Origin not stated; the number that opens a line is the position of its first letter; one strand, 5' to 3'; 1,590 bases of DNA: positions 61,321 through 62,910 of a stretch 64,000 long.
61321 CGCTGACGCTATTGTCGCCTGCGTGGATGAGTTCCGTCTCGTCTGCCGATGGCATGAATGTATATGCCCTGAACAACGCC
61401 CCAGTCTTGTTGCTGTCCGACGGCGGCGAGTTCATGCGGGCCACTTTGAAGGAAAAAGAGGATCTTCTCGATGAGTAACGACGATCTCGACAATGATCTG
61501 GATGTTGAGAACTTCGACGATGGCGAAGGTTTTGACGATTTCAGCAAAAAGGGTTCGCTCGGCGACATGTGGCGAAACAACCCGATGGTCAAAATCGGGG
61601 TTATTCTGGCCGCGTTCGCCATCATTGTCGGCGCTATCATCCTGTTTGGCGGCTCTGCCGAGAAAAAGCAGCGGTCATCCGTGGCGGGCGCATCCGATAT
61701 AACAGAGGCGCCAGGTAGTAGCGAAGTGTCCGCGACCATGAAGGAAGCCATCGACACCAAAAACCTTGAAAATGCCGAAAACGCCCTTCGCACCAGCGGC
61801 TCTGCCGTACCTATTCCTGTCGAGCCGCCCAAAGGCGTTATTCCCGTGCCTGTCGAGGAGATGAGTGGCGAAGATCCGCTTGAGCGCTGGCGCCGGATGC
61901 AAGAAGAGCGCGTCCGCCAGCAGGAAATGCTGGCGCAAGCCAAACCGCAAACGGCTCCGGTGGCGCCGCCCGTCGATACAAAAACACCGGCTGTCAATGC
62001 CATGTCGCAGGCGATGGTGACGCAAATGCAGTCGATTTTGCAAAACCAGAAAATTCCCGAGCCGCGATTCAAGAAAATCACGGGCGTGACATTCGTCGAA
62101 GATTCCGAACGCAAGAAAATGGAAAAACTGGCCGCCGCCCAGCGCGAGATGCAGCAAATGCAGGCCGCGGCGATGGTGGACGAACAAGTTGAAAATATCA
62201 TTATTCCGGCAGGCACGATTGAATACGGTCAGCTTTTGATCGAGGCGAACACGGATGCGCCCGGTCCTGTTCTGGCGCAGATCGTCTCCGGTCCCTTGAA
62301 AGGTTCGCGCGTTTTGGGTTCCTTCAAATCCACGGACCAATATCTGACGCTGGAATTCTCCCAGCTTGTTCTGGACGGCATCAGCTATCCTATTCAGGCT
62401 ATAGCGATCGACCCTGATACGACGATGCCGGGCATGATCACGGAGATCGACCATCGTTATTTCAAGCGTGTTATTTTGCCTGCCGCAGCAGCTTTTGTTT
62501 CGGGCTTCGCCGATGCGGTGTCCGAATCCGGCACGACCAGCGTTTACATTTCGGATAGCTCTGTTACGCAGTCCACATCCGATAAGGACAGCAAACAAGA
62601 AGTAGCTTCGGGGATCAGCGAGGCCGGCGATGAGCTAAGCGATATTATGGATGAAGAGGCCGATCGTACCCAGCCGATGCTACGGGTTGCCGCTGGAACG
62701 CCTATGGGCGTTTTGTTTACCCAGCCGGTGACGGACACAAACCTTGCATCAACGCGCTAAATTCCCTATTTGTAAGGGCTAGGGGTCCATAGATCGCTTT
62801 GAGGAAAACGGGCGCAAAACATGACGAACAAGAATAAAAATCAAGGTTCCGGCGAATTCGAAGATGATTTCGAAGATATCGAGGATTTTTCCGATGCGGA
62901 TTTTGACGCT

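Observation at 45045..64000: Split Dot/Icm-type (type IVB) secretion locus with hybrid gene order in an alphaproteobacterium-like chromosome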

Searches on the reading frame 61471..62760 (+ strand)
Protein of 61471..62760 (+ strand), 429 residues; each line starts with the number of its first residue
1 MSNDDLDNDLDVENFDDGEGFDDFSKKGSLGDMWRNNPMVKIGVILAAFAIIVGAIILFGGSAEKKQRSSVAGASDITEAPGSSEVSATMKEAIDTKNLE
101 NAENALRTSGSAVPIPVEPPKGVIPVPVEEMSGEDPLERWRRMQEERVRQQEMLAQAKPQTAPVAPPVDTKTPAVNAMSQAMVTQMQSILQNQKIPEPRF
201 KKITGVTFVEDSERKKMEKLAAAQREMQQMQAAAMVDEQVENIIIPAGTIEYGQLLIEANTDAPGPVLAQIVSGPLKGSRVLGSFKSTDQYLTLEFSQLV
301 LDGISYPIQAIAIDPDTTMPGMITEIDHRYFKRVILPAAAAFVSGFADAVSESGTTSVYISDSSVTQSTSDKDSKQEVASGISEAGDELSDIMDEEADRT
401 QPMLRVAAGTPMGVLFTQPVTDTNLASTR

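Call 3: search_protein_families(library=pfam, proteins=[window:61471-62760:+], max_evalue=0.01)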
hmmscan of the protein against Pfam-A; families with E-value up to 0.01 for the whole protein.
window:61471-62760:+ (429 aa): 1 family
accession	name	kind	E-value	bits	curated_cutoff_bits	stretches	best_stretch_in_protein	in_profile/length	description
PF03743.19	TrbI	-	2.1e-11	44.4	35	1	245-420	2-186/188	Bacterial conjugation TrbI-like protein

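Call 8: find_encoding_contigs(protein=window:61471-62760:+, flank=10000, max_places=6)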
Protein window:61471-62760:+ (429 aa): no gene with exactly this product is on record in the collection.

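Call 9: search_protein_families(library=ncbifam, proteins=[window:61471-62760:+], max_evalue=0.01)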
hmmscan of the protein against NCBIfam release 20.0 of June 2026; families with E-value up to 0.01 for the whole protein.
window:61471-62760:+ (429 aa): 3 families
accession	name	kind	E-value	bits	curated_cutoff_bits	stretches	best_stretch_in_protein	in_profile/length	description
NF033900.0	T4SS_IcmE_DotG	equivalog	2.5e-47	161.6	750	2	169-421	751-1007/1008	type IVB secretion system protein DotG/IcmE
NF033884.1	conj_TraO_IncI1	equivalog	2.2e-23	83.1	225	1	44-424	3-375/381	conjugal transfer protein TraO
NF010289.0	PRK13729.1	equivalog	0.0014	17.6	504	1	338-418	327-405/474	F-type conjugal transfer pilus assembly protein TraB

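Call 17: find_homologous_proteins(query=window:61471-62760:+, max_evalue=1e-10)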
Query window:61471-62760:+ (429 aa): 844 proteins with E <= 1e-10 among 8000 candidates; the best 120 are listed.
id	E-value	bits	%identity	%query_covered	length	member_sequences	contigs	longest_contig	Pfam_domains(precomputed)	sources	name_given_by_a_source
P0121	1.1e-271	919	100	100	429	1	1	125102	PF03743.20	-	-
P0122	9.2e-215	731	78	100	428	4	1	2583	PF03743.20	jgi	-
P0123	3.7e-210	716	76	100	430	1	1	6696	PF03743.20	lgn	-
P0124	3.7e-209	713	76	100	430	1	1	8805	PF03743.20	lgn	-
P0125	5.2e-209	712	76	100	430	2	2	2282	PF03743.20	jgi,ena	-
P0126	6.5e-209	712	78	96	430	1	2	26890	PF03743.20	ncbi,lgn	-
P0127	4.1e-208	709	76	100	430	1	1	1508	PF03743.20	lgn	-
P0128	6.1e-208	709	75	100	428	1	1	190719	PF03743.20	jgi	-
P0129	4.6e-207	706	76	100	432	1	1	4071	PF03743.20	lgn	-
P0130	4.8e-207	706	74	100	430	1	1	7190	PF03743.20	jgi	jgi:intracellular multiplication protein IcmE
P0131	1.5e-206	704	75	97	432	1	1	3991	PF03743.20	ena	-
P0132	9.2e-204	695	74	100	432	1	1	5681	PF03743.20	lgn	-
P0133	1.2e-200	685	73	97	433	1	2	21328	PF03743.20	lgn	-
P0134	2.3e-198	677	73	100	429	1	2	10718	PF03743.20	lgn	-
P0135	2.3e-197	674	72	100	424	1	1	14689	PF03743.20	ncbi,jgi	jgi:intracellular multiplication protein IcmE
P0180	2.7e-182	624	65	94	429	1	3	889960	PF03743.20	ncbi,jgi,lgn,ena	ncbi:MAG: type IV secretion protein DotG [Micavibrio sp.]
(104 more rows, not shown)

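Call 18: find_encoding_contigs(protein=P0128, flank=10000, max_places=2)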
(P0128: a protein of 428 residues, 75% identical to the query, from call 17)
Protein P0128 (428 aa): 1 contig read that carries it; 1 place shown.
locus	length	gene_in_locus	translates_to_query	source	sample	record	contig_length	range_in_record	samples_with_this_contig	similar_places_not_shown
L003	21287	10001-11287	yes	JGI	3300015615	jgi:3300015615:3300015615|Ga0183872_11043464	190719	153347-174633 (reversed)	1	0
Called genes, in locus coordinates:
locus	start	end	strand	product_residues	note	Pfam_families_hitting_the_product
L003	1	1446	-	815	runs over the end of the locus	PF00460:Flg_bb_rod (weak), PF22638:FlgK_D1, PF06429:Flg_bbr_C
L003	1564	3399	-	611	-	-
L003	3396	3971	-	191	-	-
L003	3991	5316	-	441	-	-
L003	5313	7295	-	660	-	-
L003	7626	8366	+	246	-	PF11393:T4BSS_DotI_IcmL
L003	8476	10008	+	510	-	PF12293:T4BSS_DotH_IcmK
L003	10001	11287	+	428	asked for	PF03743:TrbI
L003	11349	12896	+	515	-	-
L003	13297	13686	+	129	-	-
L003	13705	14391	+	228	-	-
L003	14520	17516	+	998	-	-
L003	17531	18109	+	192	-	-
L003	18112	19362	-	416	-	PF01494:FAD_binding_3, PF05834:Lycopene_cycl (faint), PF08491:SE (faint)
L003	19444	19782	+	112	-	PF00543:P-II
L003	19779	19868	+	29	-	-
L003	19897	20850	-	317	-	-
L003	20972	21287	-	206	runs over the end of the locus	-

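Call 19: find_encoding_contigs(protein=P0180, flank=10000, max_places=2)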
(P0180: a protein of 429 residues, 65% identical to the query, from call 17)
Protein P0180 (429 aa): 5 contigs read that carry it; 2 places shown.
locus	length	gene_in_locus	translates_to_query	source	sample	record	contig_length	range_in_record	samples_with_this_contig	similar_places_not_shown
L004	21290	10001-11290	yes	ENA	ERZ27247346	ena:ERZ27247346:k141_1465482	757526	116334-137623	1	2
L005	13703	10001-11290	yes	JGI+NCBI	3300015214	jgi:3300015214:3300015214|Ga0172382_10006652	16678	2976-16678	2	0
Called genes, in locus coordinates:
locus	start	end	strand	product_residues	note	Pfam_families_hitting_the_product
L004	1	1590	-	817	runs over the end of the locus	PF00460:Flg_bb_rod (weak), PF22638:FlgK_D1, PF06429:Flg_bbr_C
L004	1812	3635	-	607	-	-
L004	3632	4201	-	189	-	-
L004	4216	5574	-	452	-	-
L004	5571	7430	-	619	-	-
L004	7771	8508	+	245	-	PF11393:T4BSS_DotI_IcmL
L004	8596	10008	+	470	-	PF12293:T4BSS_DotH_IcmK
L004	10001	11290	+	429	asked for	PF03743:TrbI (weak)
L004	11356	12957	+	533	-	-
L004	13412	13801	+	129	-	-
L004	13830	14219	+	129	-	-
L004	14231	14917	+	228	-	-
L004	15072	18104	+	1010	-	-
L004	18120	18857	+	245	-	-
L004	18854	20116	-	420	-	PF01266:DAO (weak), PF01494:FAD_binding_3, PF05834:Lycopene_cycl (faint)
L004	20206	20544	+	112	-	PF00543:P-II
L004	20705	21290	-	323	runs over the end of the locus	-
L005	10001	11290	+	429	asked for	PF03743:TrbI (weak)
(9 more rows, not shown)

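Call 21: search_protein_families(library=ncbifam, proteins=[L004:11356-12957:+, L004:13412-13801:+, L004:13830-14219:+, L004:14231-14917:+, L004:15072-18104:+, L004:18120-18857:+, L003:17531-18109:+], max_evalue=0.01)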
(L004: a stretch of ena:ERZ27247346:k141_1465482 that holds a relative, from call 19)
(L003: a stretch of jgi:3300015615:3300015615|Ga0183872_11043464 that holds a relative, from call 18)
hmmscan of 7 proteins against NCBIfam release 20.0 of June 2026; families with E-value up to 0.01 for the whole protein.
L004:11356-12957:+ (533 aa): 1 family
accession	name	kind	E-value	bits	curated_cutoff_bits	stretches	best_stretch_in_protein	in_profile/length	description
NF052682.1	morpho_FcmC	equivalog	0.0052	17.1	90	0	331-419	54-141/159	filament morphology membrane protein FcmC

L004:13412-13801:+ (129 aa): 1 family
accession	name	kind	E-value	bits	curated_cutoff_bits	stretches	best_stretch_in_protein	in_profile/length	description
NF045475.1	Opp3C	equivalog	0.0051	16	450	1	8-63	134-189/328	oligopeptide ABC transporter permease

L004:13830-14219:+ (129 aa): 1 family
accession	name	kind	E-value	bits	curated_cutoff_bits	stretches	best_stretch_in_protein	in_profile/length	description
NF045475.1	Opp3C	equivalog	0.0053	15.9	450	1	8-63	134-189/328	oligopeptide ABC transporter permease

L004:14231-14917:+ (228 aa): 3 families
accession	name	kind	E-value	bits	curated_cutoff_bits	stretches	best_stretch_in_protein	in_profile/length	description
NF038221.1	IcmJ_DotN_IVB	equivalog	7.7e-27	94.1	100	1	21-140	24-145/205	type IVB secretion system protein IcmJDotN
NF040563.1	guided_IscB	equivalog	0.0004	19.6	175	1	23-113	176-266/314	RNA-guided endonuclease IscB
NF006221.0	PRK08348.1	subfamily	0.0024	17.6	124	1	36-84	40-87/136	NADH-plastoquinone oxidoreductase subunit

L004:15072-18104:+ (1010 aa): 0 families

L004:18120-18857:+ (245 aa): 0 families

L003:17531-18109:+ (192 aa): 0 families

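Call 22: search_solved_structures(query=L004:15072-18104:+, max_evalue=0.01)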
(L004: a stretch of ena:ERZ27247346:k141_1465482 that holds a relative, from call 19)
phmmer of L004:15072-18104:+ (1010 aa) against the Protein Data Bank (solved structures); distinct sequences matched with E-value up to 0.01: 0.

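Call 33: search_dna_similar(query=L004:15072-18104:+, collection=plasmids, mode=protein, max_rows=12, max_evalue=0.001)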
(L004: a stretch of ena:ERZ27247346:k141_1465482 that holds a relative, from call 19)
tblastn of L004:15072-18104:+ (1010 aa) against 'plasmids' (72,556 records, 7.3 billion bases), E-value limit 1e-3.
Records with a match: 3785; places in all: 3830; records where one place covers at least 80% of the query: 3709.
Best place of each record, by identity: <60% 3785.
By first word of the organism name: Escherichia 1378; Klebsiella 918; Salmonella 449; Enterobacter 180; Acinetobacter 129; Serratia 127; Pseudomonas 117; Shigella 110; Citrobacter 76; Vibrio 32; and 79 more.
By predicted mobility (MOB-suite, as given by PLSDB): conjugative 3222; non-mobilizable 319; mobilizable 244.
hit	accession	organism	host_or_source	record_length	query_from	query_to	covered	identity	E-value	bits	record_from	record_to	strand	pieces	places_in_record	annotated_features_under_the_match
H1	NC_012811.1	Methylorubrum extorquens AM1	-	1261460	16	993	97%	44.6%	0e+0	807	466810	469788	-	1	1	none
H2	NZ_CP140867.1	Rhizobium leguminosarum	Trifolium pratense,whole organism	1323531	7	980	96%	44.2%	0e+0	850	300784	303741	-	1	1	record has no annotation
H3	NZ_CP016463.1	Bosea sp. RAC05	Microbial isolate,Algal phycosphere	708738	11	986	97%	42.8%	0e+0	833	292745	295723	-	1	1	hypothetical protein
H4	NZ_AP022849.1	Bosea sp. ANAM02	Callyspongia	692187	11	980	96%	42.9%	0e+0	809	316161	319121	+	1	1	ATP-binding protein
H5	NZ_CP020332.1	Martelella mediterranea DSM 17316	-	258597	7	982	97%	40.9%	0e+0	716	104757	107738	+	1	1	hypothetical protein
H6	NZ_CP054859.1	Martelella sp. NC18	single cell,mine sediment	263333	7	982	97%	40.8%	0e+0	717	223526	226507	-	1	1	hypothetical protein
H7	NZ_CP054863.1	Martelella sp. NC20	single cell,Soudan mine sediment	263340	7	982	97%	40.8%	0e+0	717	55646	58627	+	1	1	hypothetical protein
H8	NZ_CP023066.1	Sinorhizobium sp. CCBAU 05631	G.max,nodule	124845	12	985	96%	40.1%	0e+0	703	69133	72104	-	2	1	hypothetical protein (x3)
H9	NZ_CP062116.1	Aminobacter sp. SR38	bacterial pure culture,soil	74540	12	985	96%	39.7%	0e+0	690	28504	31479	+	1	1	hypothetical protein (x2)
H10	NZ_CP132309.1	Shinella sumterensis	Homo sapiens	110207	12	982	96%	39.7%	0e+0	698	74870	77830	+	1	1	hypothetical protein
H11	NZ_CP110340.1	Brucella sp. JSBI001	pure culture,sediment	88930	12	985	96%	39.2%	0e+0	687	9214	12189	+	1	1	hypothetical protein (x2)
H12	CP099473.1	Roseomonas mucosa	Human skin,single cell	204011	4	985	97%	38.8%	3e-179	678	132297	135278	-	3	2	hypothetical protein (x2)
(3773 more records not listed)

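Call 35: get_annotated_region(hit=H3, flank=20000)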
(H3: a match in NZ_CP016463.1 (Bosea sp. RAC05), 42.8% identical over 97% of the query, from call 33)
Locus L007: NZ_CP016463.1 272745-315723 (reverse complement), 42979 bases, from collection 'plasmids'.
description: Bosea sp. RAC05 plasmid pBSY19_1, complete sequence
organism: Bosea sp. RAC05 (NCBI taxid 1842539)
taxonomy: Bacteria; Pseudomonadota; Alphaproteobacteria; Hyphomicrobiales; Boseaceae; Bosea; Bosea sp. RAC05
host: -; source: Microbial isolate,Algal phycosphere; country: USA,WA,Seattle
typing (MOB-suite, as given by PLSDB): non-mobilizable
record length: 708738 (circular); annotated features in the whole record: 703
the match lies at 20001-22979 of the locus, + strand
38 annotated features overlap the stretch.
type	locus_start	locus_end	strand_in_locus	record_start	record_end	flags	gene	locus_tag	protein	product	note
CDS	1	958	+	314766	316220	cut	-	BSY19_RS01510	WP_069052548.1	hypothetical protein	-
CDS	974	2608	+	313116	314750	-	-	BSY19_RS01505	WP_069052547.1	toprim domain-containing protein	-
CDS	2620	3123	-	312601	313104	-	-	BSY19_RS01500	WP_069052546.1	hypothetical protein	-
CDS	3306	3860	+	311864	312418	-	-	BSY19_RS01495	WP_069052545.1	hypothetical protein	-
CDS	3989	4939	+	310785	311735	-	-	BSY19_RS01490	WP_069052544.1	hypothetical protein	-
CDS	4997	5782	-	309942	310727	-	-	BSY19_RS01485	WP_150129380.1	hypothetical protein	-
CDS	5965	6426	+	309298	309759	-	-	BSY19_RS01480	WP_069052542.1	hypothetical protein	-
CDS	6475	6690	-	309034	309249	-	-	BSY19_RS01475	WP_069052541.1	hypothetical protein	-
CDS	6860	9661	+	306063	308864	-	-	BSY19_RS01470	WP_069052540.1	TraM recognition domain-containing protein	-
CDS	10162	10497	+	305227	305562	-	-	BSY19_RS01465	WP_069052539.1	hypothetical protein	-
CDS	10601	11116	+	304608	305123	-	-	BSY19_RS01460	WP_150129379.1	hypothetical protein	-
CDS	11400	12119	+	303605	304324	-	-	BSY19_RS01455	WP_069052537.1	response regulator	GO:0000160 - phosphorelay signal transduction system [Evidence IEA]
CDS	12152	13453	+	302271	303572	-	-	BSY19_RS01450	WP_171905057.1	ATP-binding protein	-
CDS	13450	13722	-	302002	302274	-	-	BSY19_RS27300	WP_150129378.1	hypothetical protein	-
CDS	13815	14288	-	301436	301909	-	-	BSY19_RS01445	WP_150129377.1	hypothetical protein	-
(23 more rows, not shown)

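Call 89: find_homologous_proteins(query=L007:6860-9661:+, max_evalue=0.00001)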
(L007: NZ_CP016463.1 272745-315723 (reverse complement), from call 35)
Query L007:6860-9661:+ (933 aa): 3209 proteins with E <= 0.00001 among 8000 candidates; the best 120 are listed.
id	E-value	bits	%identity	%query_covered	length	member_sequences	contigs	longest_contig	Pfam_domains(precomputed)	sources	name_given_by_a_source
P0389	0.0e+0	2104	100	100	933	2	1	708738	PF10412.16,PF12696.14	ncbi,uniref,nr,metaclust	ncbi:TraM recognition domain-containing protein [Bosea sp. RAC05]|uniref:TraM recognition domain-con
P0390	1.1e-297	1008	54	99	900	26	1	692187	PF10412.16,PF12696.14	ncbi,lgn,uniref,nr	ncbi:TraM recognition domain-containing protein [Bosea sp. ANAM02]|uniref:type IV secretory system c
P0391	3.8e-270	917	50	98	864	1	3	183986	PF10412.16,PF12696.14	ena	-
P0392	4.2e-268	910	58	78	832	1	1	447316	PF10412.16,PF12696.14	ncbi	-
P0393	1.4e-264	898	49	98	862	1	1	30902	PF10412.16,PF12696.14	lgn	-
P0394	1.8e-263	895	60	73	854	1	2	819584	PF10412.16,PF12696.14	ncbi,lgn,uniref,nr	ncbi:TraM recognition domain-containing protein [Sulfitobacter sp. R18_1]|uniref:TraM recognition do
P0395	2.6e-263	894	51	83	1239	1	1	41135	PF10412.16,PF12696.14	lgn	-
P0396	1.5e-262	892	64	70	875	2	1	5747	PF10412.16,PF12696.14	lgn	-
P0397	3.9e-262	890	52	93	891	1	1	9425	PF10412.16,PF12696.14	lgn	-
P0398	4.4e-262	890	66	65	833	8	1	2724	PF10412.16,PF12696.14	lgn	-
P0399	5.4e-262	890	49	98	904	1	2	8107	PF10412.16,PF12696.14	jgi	-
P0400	1.9e-260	885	48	100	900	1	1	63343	PF10412.16,PF12696.14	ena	-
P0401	1.3e-258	879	48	99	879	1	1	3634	PF10412.16,PF12696.14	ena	-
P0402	1.4e-258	879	60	71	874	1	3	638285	PF10412.16,PF12696.14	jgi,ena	jgi:Type IV secretory pathway, VirD4 components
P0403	4.3e-258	877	59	72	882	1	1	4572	PF10412.16,PF12696.14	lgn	-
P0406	3.5e-257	874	51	93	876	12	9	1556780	PF10412.16,PF12696.14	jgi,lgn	jgi:intracellular multiplication protein IcmO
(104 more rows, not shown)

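Call 90: find_encoding_contigs(protein=P0406, flank=10000, max_places=3)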
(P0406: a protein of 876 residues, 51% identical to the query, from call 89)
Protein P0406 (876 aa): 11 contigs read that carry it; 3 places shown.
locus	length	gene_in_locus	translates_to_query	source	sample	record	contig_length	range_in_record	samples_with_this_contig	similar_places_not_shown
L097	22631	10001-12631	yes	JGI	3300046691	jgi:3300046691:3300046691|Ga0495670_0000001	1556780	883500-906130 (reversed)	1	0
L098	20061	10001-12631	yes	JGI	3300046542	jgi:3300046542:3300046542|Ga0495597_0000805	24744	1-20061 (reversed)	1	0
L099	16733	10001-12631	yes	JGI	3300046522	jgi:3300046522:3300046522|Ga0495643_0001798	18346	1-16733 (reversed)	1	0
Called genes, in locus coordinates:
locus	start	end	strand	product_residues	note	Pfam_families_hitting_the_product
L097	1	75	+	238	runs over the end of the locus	-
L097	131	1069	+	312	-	PF08843:AbiEii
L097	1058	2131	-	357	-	-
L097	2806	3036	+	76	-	-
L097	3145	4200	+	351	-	-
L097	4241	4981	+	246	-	-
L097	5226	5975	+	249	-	-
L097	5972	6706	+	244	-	-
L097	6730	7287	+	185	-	-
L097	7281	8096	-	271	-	-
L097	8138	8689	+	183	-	-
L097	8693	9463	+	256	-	PF01555:N6_N4_Mtase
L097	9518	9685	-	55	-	-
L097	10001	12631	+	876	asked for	PF10412:TrwB_AAD_bind (faint), PF12696:TraG-D_C (weak)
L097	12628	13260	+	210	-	-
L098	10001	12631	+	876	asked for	PF10412:TrwB_AAD_bind (faint), PF12696:TraG-D_C (weak)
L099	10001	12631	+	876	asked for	PF10412:TrwB_AAD_bind (faint), PF12696:TraG-D_C (weak)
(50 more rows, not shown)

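Call 111: find_related_loci(query=L003:19897-20847:-, collection=metagenome_contigs, flank=10000)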
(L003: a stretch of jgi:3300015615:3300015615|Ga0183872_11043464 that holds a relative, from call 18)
Query L003:19897-20847:- (316 aa) in metagenome_contigs; peptide patterns used: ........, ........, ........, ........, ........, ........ (x = any residue, [..] = any of these).
187 stretches matched a pattern; 8 encode a relative of the query (tblastn E <= 1e-3); 8 distinct loci.
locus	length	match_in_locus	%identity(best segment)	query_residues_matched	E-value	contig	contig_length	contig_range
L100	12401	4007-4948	59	2-308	8e-113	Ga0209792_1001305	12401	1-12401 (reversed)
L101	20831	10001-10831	63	28-306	9e-113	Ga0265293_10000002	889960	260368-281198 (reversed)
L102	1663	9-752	56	56-304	7e-86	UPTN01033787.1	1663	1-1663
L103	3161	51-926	53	12-304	7e-80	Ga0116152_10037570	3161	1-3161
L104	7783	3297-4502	48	24-307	7e-66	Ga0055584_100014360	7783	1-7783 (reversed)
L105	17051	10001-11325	41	42-306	5e-64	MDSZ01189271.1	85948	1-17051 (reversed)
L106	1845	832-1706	55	12-304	2e-61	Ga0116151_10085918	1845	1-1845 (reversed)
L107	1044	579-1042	50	16-169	4e-33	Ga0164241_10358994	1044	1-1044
